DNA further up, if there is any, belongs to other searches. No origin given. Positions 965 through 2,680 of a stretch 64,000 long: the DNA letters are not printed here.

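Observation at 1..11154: Reductive cyclic-amide (hydantoinase plus M20 carbamoylase) module embedded in a PotABCD-type ABC operon, together with a PLP lyase, an ACAD and an NDP-forming acyl-CoA synthetase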

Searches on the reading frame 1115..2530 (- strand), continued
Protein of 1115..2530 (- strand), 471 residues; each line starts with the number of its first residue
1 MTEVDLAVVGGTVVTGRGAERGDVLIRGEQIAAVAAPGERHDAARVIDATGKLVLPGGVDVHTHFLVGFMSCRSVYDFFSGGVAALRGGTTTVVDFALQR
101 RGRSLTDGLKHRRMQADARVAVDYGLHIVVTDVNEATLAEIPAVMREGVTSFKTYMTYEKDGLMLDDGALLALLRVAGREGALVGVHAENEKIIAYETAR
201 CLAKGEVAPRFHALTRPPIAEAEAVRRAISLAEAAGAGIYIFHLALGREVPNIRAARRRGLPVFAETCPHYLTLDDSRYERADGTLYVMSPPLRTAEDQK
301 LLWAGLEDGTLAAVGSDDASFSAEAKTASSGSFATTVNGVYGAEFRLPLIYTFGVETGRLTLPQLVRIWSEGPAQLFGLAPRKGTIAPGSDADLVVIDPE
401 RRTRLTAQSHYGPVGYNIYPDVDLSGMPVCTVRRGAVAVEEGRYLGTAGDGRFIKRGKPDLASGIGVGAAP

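Call 28: search_solved_structures(query=window:1115-2530:-, max_evalue=1e-40)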
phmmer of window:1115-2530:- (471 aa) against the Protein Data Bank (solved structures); distinct sequences matched with E-value up to 1e-40: 43.
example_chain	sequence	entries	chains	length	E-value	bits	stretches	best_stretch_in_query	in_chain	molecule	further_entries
1yny_A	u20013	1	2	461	2.7e-105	356.1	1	8-456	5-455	D-Hydantoinase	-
4kir_A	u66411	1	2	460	2.9e-105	356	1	9-456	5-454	D-hydantoinase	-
4kqn_A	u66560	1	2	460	4.5e-105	355.4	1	9-457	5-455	D-hydantoinase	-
1k1d_A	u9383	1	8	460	3.2e-103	349.3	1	8-458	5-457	D-hydantoinase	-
4tqt_A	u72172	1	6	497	5e-103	348.6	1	7-457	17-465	D-hydantoinase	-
3sfw_A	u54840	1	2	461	5.8e-102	345.1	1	10-457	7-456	Dihydropyrimidinase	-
1nfg_A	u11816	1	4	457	4.7e-98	332.2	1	5-458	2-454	D-hydantoinase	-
3dc8_A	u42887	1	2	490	3.8e-94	319.3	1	7-457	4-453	Dihydropyrimidinase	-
5ykd_A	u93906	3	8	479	4.3e-88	299.4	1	6-457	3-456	D-hydantoinase/dihydropyrimidinase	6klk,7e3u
5e5c_A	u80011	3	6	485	4.5e-88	299.3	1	6-457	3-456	D-hydantoinase/dihydropyrimidinase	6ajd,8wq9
4gz7_A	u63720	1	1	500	1.1e-86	294.7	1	5-456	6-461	dihydropyrimidinase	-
4h00_A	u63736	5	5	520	1.3e-86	294.6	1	5-456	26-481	dihydropyrimidinase | Chromosome 8 SCAF14545, whole genome shotgun sequence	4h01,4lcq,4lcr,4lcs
1gkp_A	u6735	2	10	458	1.2e-85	291.3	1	7-456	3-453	HYDANTOINASE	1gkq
2vr2_A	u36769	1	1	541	1.2e-84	288.1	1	6-456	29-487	DIHYDROPYRIMIDINASE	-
2ftw_A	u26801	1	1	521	7.1e-78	265.7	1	7-456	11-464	dihydropyrimidine amidohydrolase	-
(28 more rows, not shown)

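Call 29: search_solved_structures(query=L001:11413-12681:+, max_evalue=1e-40)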
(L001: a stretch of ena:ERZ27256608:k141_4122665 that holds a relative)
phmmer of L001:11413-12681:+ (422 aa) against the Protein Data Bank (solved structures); distinct sequences matched with E-value up to 1e-40: 13.
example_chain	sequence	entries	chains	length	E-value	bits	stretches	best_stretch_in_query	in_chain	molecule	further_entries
3n5f_A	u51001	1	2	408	8.7e-73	248.9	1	5-407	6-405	N-carbamoyl-L-amino acid hydrolase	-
6c0d_A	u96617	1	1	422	2.9e-69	237.3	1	5-407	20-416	Amidase, hydantoinase/carbamoylase family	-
1z2l_A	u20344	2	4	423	6.3e-68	232.9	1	7-400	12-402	Allantoate amidohydrolase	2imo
4pxd_A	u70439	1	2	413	3.6e-67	230.4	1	7-400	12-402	Allantoate amidohydrolase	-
4pxe_A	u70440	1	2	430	6.6e-61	209.8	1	6-401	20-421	Ureidoglycolate hydrolase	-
4pxb_A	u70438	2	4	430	3.1e-60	207.6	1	6-401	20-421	Ureidoglycolate hydrolase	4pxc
5thw_A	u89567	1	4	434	4.4e-57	197.2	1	5-403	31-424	Deacylase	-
5tp4_A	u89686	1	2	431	1.9e-56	195.1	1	5-404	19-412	Amidase, hydantoinase/carbamoylase family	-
5i4m_A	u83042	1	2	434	3e-55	191.2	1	5-403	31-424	Amidase, hydantoinase/carbamoylase family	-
4wjb_A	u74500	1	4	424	1.5e-54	188.9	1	5-404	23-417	Putative amidohydrolase/peptidase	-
8c46_A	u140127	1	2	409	1e-53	186.1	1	4-404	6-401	N-carbamoyl-beta-alanine amidohydrolase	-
8aq0_A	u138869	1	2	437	1.8e-48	168.9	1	4-405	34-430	N-carbamoyl-L-amino-acid hydrolase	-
8apz_A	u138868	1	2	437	2.4e-48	168.5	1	4-405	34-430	N-carbamoyl-L-amino-acid hydrolase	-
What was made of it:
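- M20 enzymes of this family include beta-ureidopropionases, such as 8c46 among the hits (call 29).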

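Call 68: search_solved_structures(query=window:1115-2530:-, max_evalue=1e-103, show_alignments=1)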
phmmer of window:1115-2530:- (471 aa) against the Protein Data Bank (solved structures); distinct sequences matched with E-value up to 1e-103: 3.
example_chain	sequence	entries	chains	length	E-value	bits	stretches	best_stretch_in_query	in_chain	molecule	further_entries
1yny_A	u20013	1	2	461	2.7e-105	356.1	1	8-456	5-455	D-Hydantoinase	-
4kir_A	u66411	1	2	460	2.9e-105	356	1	9-456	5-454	D-hydantoinase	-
4kqn_A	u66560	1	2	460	4.5e-105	355.4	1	9-457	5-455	D-hydantoinase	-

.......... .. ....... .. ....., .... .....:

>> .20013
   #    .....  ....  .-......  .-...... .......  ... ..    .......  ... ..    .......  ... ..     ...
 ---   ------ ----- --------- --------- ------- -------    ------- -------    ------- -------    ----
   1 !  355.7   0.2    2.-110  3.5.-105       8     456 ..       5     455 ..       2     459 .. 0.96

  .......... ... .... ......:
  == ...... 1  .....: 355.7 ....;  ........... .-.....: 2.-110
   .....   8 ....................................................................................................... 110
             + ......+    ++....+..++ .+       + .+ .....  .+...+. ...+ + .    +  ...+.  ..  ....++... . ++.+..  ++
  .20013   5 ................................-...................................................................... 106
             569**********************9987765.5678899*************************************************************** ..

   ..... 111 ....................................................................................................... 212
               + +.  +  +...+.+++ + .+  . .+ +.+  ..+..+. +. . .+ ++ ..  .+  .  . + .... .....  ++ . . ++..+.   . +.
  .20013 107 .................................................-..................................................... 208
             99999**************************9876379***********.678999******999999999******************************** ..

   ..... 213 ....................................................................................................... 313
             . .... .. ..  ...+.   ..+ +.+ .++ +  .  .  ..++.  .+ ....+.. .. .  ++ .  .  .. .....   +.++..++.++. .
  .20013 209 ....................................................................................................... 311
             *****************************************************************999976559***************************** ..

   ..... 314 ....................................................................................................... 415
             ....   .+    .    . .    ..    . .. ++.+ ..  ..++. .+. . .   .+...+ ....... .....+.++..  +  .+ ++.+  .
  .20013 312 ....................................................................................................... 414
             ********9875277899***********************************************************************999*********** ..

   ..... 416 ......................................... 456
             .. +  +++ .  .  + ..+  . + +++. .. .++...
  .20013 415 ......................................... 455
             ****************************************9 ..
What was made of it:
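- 1115..2530 (-): Metal-dependent cyclic amidohydrolase of the D-hydantoinase/dihydropyrimidinase type (471 aa). The alignment to D-hydantoinase 1yny conserves HTH, the Lys in SFK, VHAEN, FHL, GSD, SPPLR and NG (call 68).
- On D-hydantoinase/dihydropyrimidinase (cyclic amidohydrolase, TIGR02033): DVHTHF, SFKTYM, VHAEN, IFHLA, GSDD, MSPPLR and VNGV align with the corresponding residues of D-hydantoinase 1yny (call 68).
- The hydantoinase keeps all metal ligands and the ring-binding SPPLR and NG motifs (call 68).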

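Call 69: search_solved_structures(query=L002:4293-5561:+, max_evalue=1e-70, show_alignments=1)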
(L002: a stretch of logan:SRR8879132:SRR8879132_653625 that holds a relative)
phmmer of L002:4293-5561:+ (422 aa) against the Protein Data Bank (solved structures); distinct sequences matched with E-value up to 1e-70: 1.
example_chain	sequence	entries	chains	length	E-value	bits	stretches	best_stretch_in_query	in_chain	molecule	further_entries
3n5f_A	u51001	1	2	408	4.6e-73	249.9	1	5-407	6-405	N-carbamoyl-L-amino acid hydrolase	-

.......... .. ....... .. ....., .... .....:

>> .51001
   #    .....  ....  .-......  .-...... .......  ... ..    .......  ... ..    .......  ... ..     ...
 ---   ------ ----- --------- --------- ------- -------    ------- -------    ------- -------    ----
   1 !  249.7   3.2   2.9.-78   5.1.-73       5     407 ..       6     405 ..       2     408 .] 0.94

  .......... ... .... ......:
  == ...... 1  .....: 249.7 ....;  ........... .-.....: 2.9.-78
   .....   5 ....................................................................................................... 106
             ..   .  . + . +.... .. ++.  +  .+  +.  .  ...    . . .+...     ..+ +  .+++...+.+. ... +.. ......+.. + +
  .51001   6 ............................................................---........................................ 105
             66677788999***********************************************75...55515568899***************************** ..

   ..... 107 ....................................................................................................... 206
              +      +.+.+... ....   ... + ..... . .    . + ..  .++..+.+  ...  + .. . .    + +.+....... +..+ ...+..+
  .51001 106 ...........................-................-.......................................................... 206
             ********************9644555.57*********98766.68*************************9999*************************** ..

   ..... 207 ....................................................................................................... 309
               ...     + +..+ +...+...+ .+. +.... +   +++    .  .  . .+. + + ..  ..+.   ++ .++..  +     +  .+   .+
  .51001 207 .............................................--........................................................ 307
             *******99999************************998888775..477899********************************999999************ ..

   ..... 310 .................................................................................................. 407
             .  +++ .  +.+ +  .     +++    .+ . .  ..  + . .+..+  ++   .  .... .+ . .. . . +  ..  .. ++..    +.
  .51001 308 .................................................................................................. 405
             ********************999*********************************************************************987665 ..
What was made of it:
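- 1..1118 (-): M20 hydantoinase/carbamoylase-family amidase. The window holds the first 372 codons; the full protein is 422 aa on identical contigs. The nearest structure is Geobacillus L-N-carbamoylase 3n5f (250 bits), with allantoate amidohydrolase 1z2l close behind at 233 bits (calls 29, 69).
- On M20 hydantoinase/carbamoylase-family amidase (TIGR01879): GSHIDTV, DG.LGV, DEEG, ELHIEQG, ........, NVVP, IRD and GHDA align with L-N-carbamoylase 3n5f (call 69).
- Closest known: Hydantoin-utilisation. Same: The M20 here is closest to a structurally solved L-N-carbamoylase (3n5f, call 69).
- The M20 is closest to an L-N-carbamoylase (call 69). The M20 is carbamoylase-type (call 69).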
